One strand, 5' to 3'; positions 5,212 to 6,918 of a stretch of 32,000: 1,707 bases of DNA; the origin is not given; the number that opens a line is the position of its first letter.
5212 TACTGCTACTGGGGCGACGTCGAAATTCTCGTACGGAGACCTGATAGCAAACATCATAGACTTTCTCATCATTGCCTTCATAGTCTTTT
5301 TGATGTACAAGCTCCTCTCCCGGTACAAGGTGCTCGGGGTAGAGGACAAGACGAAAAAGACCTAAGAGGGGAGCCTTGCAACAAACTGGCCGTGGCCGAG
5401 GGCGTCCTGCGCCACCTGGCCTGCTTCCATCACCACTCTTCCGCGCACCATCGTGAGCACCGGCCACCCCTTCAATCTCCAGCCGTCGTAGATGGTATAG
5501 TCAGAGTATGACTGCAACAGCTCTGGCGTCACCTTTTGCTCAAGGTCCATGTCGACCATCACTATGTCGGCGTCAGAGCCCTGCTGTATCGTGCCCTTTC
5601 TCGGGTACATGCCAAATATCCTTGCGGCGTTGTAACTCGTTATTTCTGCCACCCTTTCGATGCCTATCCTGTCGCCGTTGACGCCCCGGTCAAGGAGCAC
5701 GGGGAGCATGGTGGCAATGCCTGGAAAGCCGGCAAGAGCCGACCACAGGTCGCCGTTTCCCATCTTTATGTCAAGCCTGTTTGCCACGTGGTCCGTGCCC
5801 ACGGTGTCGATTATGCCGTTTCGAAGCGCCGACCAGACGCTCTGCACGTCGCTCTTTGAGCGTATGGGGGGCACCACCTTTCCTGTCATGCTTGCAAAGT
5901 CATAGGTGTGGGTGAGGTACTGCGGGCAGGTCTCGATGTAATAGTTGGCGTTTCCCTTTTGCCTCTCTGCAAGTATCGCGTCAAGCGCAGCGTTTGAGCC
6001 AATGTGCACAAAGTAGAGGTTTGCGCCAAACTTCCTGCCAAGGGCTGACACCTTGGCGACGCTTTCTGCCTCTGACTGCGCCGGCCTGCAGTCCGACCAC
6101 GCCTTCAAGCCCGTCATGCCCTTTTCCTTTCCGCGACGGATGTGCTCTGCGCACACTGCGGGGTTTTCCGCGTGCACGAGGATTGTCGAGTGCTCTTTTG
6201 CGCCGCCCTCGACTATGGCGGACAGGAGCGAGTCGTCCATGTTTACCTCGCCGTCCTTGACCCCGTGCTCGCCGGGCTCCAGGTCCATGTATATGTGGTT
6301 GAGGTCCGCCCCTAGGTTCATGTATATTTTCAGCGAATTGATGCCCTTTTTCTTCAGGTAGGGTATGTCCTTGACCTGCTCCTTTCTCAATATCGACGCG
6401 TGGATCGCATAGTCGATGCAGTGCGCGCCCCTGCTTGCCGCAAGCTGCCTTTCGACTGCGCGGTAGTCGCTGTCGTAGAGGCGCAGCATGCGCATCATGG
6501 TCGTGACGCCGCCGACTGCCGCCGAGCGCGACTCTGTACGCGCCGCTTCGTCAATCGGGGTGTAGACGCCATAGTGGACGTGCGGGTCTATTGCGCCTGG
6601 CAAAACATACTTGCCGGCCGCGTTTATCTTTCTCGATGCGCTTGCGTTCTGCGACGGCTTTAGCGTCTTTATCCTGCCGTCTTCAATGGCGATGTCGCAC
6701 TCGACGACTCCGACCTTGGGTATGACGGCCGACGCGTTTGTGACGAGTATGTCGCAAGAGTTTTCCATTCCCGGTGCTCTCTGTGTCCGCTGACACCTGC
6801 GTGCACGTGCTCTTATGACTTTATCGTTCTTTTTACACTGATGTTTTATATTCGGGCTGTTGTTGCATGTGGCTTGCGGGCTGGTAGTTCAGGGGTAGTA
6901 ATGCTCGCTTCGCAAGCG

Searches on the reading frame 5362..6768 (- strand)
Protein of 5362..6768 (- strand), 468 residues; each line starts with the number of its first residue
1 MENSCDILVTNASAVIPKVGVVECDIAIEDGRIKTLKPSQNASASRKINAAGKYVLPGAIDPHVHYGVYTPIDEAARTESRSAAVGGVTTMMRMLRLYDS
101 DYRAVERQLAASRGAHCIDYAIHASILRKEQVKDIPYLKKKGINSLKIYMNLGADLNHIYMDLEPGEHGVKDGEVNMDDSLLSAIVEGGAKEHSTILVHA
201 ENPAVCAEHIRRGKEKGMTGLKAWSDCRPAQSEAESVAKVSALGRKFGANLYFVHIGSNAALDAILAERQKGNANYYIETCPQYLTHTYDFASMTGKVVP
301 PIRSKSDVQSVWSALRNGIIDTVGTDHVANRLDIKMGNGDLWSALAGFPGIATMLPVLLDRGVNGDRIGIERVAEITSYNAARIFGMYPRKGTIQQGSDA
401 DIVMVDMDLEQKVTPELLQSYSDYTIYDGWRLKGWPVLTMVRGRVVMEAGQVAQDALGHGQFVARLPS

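Call 8: search_protein_families(library=pfam, proteins=[window:5362-6768:-], max_evalue=0.01)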
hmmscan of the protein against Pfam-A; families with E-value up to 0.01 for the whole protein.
window:5362-6768:- (468 aa): 3 families
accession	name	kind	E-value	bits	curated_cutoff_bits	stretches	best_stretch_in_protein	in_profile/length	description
PF01979.26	Amidohydro_1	-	7e-20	72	25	1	54-446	1-345/345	Amidohydrolase family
PF07969.17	Amidohydro_3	-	3.5e-14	53.6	29.7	2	182-436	264-461/472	Amidohydrolase family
PF00449.26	Urease_alpha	-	0.0015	19.3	23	1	3-48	64-108/121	Urease alpha-subunit, N-terminal domain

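Call 10: find_related_loci(query=window:5362-6768:-, collection=genome_contigs, flank=10000)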
Query window:5362-6768:- (468 aa) in genome_contigs; peptide patterns used: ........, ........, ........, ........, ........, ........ (x = any residue, [..] = any of these).
43 stretches matched a pattern; 5 encode a relative of the query (tblastn E <= 1e-3); 5 distinct loci.
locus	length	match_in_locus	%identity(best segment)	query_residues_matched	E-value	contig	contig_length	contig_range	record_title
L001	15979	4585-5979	94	1-465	0e+0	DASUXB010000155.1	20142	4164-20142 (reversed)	MAG TPA_asm: Nitrososphaera sp. isolate SMAG_U1858 k141_805743, whole genome shotgun sequence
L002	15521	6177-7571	91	1-465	0e+0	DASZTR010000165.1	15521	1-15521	MAG TPA_asm: Nitrososphaera sp. isolate SMAG_U6081 k141_780751, whole genome shotgun sequence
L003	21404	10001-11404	85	1-468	0e+0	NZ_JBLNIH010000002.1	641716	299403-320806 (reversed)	Candidatus Nitrososphaera sp. FF02 4, whole genome shotgun sequence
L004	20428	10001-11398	82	1-465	0e+0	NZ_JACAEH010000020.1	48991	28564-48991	MAG: Nitrososphaera sp. isolate L.E.AR.1 k119_1974743, whole genome shotgun sequence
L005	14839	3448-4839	81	2-465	0e+0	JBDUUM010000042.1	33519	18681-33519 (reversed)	MAG: Nitrososphaera sp. isolate NZ_1224 k127_1476822, whole genome shotgun sequence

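Call 20: search_protein_families(library=pfam, proteins=[L005:1777-3138:-, L004:8484-9791:-, L004:4261-5553:-, L004:3572-4261:-, L005:1155-1775:-, L002:4284-5288:-, L002:4021-4287:-, L003:9306-9842:+], max_evalue=0.01)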
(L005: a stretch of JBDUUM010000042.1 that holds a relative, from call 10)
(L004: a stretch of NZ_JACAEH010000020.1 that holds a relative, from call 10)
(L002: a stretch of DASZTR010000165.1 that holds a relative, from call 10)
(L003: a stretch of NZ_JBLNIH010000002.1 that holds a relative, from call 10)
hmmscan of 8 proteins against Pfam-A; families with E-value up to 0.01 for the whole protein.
L005:1777-3138:- (453 aa): 0 families

L004:8484-9791:- (435 aa): 0 families

L004:4261-5553:- (430 aa): 6 families
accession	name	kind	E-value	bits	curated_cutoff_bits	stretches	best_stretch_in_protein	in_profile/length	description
PF01555.25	N6_N4_Mtase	-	1.4e-25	91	26.7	2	12-92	139-217/221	DNA methylase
PF01170.24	UPF0020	-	2.2e-08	34.4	22.3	1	38-83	9-55/197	RMKL-like, methyltransferase domain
PF02086.21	MethyltransfD12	-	0.00031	21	22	1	55-285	17-207/253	D12 class N6 adenine-specific DNA methyltransferase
PF08241.18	Methyltransf_11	-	0.0018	19.3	21.2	0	334-355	74-95/95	Methyltransferase domain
PF13847.12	Methyltransf_31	-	0.0033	17.6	27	0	327-356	84-110/145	Methyltransferase domain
PF13649.12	Methyltransf_25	-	0.0042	18.2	27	0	335-351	81-97/97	Methyltransferase domain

L004:3572-4261:- (229 aa): 1 family
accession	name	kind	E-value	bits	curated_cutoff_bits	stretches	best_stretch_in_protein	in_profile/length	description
PF18643.7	RE_BsaWI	-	1.5e-32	112.2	26.2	1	93-196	3-105/105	BsaWI restriction endonuclease type 2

L005:1155-1775:- (206 aa): 1 family
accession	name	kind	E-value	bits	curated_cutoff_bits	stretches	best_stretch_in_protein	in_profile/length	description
PF20586.3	DUF6788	-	0.00043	20.8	27.2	1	36-76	24-70/103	Family of unknown function (DUF6788)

L002:4284-5288:- (334 aa): 4 families
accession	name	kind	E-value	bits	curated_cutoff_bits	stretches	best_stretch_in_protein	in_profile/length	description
PF00753.33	Lactamase_B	-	1.9e-13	51.2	22.7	1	42-243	3-195/196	Metallo-beta-lactamase superfamily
PF12706.13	Lactamase_B_2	-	5.9e-06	26.5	27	1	76-211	24-159/200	Beta-lactamase superfamily domain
PF16661.11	Lactamase_B_6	-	0.00012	22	27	1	54-123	5-75/193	Metallo-beta-lactamase superfamily domain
PF19583.5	ODP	-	0.0037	17.6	27.2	1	48-155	5-108/194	ODP family beta lactamase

L002:4021-4287:- (88 aa): 1 family
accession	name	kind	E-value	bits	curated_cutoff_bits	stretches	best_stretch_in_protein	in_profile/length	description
PF11213.13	DUF3006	-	4.3e-12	46.5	32.3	1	9-78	2-65/67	Protein of unknown function (DUF3006)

L003:9306-9842:+ (178 aa): 3 families
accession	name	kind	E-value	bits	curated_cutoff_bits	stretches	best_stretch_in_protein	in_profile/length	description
PF13404.12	HTH_AsnC-type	-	1.2e-06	28.7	27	1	20-61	1-42/42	AsnC-type helix-turn-helix domain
PF13412.12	HTH_24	-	0.00024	21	21.9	1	20-62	1-43/48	Winged helix-turn-helix DNA-binding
PF13291.12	ACT_4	-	0.0015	19.6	27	1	89-147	16-77/80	ACT domain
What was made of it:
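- Tried and rejected: Pfam on the putative integrases of L005 and L004 gave nothing at E < 0.01 (call 20).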

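Call 22: search_protein_families(library=phrogs, proteins=[L005:1777-3138:-, L004:8484-9791:-], max_evalue=0.01)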
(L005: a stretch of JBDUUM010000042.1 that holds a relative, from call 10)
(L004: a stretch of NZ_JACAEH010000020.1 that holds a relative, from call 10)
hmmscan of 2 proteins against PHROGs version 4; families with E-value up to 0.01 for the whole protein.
L005:1777-3138:- (453 aa): 2 families
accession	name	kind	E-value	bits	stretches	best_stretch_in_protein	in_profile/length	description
phrog_1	-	integration and excision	1.5e-12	48.6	1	22-342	168-444/611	integrase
phrog_216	-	integration and excision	0.0014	18.8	1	92-303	14-194/301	integrase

L004:8484-9791:- (435 aa): 1 family
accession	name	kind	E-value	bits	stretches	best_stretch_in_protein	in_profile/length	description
phrog_1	-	integration and excision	2.5e-05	24.7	1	206-342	341-466/611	integrase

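Call 23: search_solved_structures(query=L005:1777-3138:-, max_evalue=1)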
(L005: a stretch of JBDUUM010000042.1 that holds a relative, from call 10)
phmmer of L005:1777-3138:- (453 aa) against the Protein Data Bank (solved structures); distinct sequences matched with E-value up to 1: 1.
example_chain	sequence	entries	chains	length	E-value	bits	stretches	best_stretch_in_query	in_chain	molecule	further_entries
4ney_A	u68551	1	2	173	0.88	11.6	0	398-446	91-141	Engineered protein OR277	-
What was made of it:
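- Tried and rejected: A PDB sequence search was uninformative (call 23).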

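Call 34: find_related_loci(query=L005:1777-3138:-, collection=viral_contigs, flank=10000)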
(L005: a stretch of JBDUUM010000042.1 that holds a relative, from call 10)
Query L005:1777-3138:- (453 aa) in viral_contigs; peptide patterns used: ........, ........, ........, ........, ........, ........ (x = any residue, [..] = any of these).
2 stretches matched a pattern, but none encodes a relative of the query by tblastn (E <= 1e-3).

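Call 38: find_homologous_proteins(query=L005:1777-3138:-, max_evalue=0.00001)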
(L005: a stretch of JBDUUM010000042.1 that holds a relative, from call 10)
Query L005:1777-3138:- (453 aa): 1569 proteins with E <= 0.00001 among 8000 candidates; the best 120 are listed.
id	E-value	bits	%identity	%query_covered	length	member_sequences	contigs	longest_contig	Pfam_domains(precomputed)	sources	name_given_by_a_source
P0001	0.0e+0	1018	100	97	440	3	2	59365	-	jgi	jgi:hypothetical protein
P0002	1.5e-174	599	59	98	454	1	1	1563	-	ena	-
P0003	1.1e-172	593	58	98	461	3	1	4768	-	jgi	jgi:integrase/recombinase XerD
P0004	1.1e-172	593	57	100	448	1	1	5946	-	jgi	jgi:integrase/recombinase XerD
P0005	1.3e-168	580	59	91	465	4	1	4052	-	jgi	jgi:hypothetical protein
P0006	2.1e-168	579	59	91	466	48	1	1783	-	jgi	jgi:integrase/recombinase XerD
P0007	2.3e-167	576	56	100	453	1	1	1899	-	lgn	-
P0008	5.0e-167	574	62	90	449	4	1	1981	-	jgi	jgi:integrase/recombinase XerD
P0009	1.2e-166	573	58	95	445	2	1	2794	-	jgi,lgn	jgi:integrase/recombinase XerD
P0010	3.8e-166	572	56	98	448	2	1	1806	-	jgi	-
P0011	4.5e-166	571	57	98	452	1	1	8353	-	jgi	jgi:integrase/recombinase XerD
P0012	1.9e-165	569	59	92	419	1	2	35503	-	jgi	jgi:integrase/recombinase XerD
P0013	8.6e-165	567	57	94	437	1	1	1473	-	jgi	jgi:hypothetical protein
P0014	2.0e-163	563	56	99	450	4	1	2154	-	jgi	jgi:integrase/recombinase XerD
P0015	2.2e-163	562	57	98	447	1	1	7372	-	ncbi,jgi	jgi:integrase/recombinase XerD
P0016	2.7e-163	562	58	95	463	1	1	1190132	-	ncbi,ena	-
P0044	3.8e-158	545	58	91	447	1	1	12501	-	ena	-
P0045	8.9e-158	544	56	98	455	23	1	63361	-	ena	-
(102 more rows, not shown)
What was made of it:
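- The F1 integrase family has more than 1,500 hits, from Nitrososphaeraceae where the source names an organism (call 38).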

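Call 40: find_encoding_contigs(protein=P0001, flank=10000, max_places=4)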
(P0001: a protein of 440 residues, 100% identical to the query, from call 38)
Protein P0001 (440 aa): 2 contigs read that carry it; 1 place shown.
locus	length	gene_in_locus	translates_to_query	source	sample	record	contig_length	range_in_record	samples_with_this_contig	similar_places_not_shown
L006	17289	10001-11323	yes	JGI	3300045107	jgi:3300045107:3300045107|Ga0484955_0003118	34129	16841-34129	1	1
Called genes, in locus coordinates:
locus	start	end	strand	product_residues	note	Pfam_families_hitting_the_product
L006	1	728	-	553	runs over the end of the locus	PF09843:DUF2070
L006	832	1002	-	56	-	PF03911:Sec61_beta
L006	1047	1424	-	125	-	PF06677:Auto_anti-p27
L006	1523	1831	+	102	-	PF01253:SUI1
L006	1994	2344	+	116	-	-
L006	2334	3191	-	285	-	PF08271:Zn_Ribbon_TF (weak), PF00382:TFIIB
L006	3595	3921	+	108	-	-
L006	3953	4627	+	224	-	PF00455:DeoRC (faint), PF06026:Rib_5-P_isom_A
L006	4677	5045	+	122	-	PF01741:MscL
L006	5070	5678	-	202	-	-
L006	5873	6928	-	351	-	PF07732:Cu-oxidase_3, PF07731:Cu-oxidase_2 (weak)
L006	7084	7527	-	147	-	PF00582:Usp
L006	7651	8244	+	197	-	PF04982:TM_HPP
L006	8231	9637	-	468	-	PF07969:Amidohydro_3 (weak), PF01979:Amidohydro_1, PF07969:Amidohydro_3 (weak)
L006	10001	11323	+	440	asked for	-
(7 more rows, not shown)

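Call 44: find_encoding_contigs(protein=window:5362-6768:-, flank=10000, max_places=4)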
Protein window:5362-6768:- (468 aa): 7 contigs read that carry it; 3 places shown.
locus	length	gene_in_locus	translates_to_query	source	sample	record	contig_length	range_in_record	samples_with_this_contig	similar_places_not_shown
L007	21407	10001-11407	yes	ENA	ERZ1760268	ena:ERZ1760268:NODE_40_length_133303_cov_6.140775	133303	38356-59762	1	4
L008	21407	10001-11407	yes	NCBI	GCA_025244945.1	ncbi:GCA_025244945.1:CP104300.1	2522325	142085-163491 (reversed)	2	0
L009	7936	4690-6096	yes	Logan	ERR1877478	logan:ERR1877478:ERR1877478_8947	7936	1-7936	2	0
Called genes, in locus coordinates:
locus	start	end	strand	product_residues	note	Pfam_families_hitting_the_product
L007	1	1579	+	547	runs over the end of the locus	PF01734:Patatin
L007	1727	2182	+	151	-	-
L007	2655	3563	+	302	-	-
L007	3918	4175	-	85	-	PF14947:HTH_45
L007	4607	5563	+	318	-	PF01522:Polysacc_deac_1, PF10096:DUF2334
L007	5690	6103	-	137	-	-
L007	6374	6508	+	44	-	-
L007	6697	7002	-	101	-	-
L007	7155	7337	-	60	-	-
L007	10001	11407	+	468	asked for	PF01979:Amidohydro_1, PF07969:Amidohydro_3 (weak)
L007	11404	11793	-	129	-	PF01741:MscL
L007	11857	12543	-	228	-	PF00455:DeoRC (faint), PF06026:Rib_5-P_isom_A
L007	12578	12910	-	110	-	-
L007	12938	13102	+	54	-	-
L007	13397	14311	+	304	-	PF08271:Zn_Ribbon_TF, PF00382:TFIIB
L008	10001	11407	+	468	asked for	PF01979:Amidohydro_1, PF07969:Amidohydro_3 (weak)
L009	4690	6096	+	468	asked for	PF01979:Amidohydro_1, PF07969:Amidohydro_3 (weak)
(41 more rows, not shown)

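Call 65: find_encoding_contigs(protein=P0012, flank=10000, max_places=2)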
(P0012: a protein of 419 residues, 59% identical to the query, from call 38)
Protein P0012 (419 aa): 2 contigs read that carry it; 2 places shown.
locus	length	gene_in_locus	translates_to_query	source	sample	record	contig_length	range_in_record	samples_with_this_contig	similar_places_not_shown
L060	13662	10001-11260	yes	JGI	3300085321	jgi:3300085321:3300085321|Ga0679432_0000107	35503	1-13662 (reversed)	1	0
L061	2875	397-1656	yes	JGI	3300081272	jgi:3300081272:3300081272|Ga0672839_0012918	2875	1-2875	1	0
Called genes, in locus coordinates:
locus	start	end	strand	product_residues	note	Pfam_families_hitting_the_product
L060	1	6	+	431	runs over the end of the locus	PF00146:NADHdh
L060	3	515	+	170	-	PF13183:Fer4_8 (faint), PF13534:Fer4_17 (faint), PF12797:Fer4_2 (faint), PF13187:Fer4_9, PF14697:Fer4_21 (weak), PF12838:Fer4_7, PF12837:Fer4_6 (weak), PF00037:Fer4, +3 more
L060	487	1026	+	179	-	PF00499:Oxidored_q3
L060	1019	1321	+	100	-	PF00420:Oxidored_q2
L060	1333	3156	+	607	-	PF00662:Proton_antipo_N (faint), PF00361:Proton_antipo_M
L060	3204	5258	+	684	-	PF00662:Proton_antipo_N, PF00361:Proton_antipo_M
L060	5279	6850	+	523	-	PF00361:Proton_antipo_M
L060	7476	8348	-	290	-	PF00348:polyprenyl_synt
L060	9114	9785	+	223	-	PF03070:TENA_THI-4, PF14518:Haem_oxygenas_2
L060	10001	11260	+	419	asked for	-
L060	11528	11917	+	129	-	-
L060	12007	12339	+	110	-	-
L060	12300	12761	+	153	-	-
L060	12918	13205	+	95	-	-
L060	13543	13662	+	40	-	?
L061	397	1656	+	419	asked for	-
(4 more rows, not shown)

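Call 66: find_encoding_contigs(protein=P0016, flank=10000, max_places=2)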
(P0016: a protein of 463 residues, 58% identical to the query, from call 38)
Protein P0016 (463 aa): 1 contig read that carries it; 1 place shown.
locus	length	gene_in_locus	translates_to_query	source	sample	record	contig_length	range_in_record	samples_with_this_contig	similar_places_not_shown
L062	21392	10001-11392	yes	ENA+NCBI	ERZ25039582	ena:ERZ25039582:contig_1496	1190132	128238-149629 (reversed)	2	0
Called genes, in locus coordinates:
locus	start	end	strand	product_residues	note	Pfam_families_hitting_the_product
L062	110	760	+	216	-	-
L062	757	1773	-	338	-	PF09843:DUF2070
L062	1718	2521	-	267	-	PF09843:DUF2070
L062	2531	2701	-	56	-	PF03911:Sec61_beta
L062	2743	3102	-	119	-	PF06677:Auto_anti-p27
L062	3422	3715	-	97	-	-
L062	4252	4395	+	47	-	PF01253:SUI1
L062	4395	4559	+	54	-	-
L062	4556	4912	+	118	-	-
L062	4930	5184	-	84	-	PF00382:TFIIB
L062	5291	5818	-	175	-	PF08271:Zn_Ribbon_TF, PF00382:TFIIB (weak)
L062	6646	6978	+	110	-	-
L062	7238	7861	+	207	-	PF06026:Rib_5-P_isom_A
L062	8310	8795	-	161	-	PF01979:Amidohydro_1, PF07969:Amidohydro_3 (weak)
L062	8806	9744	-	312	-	PF07969:Amidohydro_3 (weak)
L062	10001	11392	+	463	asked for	-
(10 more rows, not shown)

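Call 67: find_encoding_contigs(protein=P0044, flank=10000, max_places=2)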
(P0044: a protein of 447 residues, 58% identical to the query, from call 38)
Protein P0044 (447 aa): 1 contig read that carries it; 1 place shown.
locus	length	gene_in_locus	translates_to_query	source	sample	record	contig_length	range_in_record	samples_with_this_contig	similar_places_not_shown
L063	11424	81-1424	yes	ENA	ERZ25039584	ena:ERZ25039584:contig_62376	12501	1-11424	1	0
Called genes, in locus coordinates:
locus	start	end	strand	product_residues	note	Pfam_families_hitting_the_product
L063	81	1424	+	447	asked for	-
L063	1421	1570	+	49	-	-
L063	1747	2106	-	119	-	PF04851:ResIII (weak)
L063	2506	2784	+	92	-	-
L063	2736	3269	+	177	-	PF00296:Bac_luciferase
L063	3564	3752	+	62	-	-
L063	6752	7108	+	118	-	PF00106:adh_short, PF13561:adh_short_C2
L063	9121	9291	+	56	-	-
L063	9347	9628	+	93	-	-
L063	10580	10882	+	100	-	-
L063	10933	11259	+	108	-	PF00232:Glyco_hydro_1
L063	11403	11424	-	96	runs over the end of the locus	-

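Call 68: find_encoding_contigs(protein=P0045, flank=10000, max_places=2)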
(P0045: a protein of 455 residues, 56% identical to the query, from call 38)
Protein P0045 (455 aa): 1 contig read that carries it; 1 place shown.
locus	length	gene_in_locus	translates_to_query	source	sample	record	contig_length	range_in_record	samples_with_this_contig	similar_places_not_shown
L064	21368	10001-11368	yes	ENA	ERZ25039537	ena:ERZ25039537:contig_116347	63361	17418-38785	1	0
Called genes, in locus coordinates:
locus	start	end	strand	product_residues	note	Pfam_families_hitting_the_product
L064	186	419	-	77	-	-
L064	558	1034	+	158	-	-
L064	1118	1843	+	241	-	-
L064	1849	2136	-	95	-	-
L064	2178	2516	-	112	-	PF00543:P-II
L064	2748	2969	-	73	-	-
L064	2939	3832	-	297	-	PF13384:HTH_23, PF13518:HTH_28, PF13011:LZ_Tnp_IS481 (faint), PF13551:HTH_29, PF13565:HTH_32, PF00665:rve, PF13683:rve_3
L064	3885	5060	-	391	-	-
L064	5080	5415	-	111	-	-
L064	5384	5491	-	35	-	-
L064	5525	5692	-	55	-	-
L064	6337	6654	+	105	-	-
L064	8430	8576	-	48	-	-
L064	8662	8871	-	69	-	PF13431:TPR_17 (faint), PF00515:TPR_1 (weak), PF13414:TPR_11 (weak)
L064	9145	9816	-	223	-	PF00122:E1-E2_ATPase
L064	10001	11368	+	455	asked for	-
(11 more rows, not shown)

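Call 77: search_dna_similar(query=L005:1777-3138:-, collection=phages, mode=protein, max_rows=8)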
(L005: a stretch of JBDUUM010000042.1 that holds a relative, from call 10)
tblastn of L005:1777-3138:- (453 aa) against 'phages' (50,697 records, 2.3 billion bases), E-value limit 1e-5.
Records with a match: 6; places in all: 6; records where one place covers at least 80% of the query: 2.
Best place of each record, by identity: <60% 6.
By first word of the organism name: Halorubrum 3; Geoglobus 1; Caudoviricetes 1; Pleomorphic 1.
By host as written in the record: - 2; Geoglobus acetivorans strain SBH6 1; Methanomicrobiales 1; Archaeoglobus sp. JdFR-37 1; Halorubrum coriense 1.
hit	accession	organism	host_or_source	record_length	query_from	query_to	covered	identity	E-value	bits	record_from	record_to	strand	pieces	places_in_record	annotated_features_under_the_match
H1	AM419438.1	Halorubrum virus BJ1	hypersaline lake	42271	40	435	87%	21.3%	3e-7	59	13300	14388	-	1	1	hypothetical protein (x2)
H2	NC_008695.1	Halorubrum virus BJ1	hypersaline lake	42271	40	435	87%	21.3%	3e-7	59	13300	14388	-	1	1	hypothetical protein | tyrosine-type recombinase/integrase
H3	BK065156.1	Geoglobus acetivorans pleomorphic virus 1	Geoglobus acetivorans strain SBH6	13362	94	438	76%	23.4%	2e-14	82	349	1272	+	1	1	integrase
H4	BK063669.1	Caudoviricetes sp. vir524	Methanomicrobiales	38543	103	393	64%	25.9%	1e-13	80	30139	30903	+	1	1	integrase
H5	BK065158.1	Pleomorphic virus ThalV2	Archaeoglobus sp. JdFR-37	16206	152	438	63%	24.6%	5e-16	87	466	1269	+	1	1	xerC: tyrosine recombinase XerC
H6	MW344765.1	Halorubrum virus Humcor1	Halorubrum coriense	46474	156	435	62%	24.8%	3e-9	65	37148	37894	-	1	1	int: integrase family protein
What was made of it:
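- Tried and rejected: PHROGs and archaeal-virus records identified them (calls 22, 77).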
